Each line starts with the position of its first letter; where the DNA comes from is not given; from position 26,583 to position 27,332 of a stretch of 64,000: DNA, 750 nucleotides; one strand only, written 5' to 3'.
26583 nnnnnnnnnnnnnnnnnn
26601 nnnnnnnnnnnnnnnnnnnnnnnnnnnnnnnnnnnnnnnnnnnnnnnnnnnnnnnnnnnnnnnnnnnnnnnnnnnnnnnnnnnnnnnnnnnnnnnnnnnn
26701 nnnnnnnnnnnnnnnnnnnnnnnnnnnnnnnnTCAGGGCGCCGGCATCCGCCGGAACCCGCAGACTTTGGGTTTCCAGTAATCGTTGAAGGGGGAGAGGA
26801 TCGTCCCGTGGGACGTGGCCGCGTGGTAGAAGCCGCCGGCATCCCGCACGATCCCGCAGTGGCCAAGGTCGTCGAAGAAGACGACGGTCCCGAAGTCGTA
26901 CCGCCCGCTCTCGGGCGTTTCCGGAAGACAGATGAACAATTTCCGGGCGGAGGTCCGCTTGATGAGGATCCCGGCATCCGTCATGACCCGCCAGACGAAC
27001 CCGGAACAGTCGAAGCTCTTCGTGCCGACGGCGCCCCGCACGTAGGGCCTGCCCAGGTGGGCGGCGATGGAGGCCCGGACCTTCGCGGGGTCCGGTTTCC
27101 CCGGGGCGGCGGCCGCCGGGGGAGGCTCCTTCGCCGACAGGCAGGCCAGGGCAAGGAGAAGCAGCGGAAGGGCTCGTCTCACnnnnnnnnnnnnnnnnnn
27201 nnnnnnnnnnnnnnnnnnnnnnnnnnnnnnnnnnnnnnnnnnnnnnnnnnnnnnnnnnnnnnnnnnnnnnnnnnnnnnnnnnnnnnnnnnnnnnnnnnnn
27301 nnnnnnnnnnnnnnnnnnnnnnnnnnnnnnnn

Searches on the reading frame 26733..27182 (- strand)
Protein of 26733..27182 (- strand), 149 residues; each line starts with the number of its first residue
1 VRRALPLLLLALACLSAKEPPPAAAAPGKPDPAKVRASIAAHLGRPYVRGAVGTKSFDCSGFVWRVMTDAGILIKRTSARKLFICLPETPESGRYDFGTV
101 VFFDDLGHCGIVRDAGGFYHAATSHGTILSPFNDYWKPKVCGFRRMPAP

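Call 22: search_protein_families(library=pfam, proteins=[window:26733-27182:-], max_evalue=0.0001)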
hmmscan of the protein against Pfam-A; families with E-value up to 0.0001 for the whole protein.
window:26733-27182:- (149 aa): 1 family
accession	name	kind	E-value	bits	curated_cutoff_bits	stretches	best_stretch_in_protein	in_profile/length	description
PF00877.26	NLPC_P60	-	9.6e-14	51.7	23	1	44-145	1-105/105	NlpC/P60 family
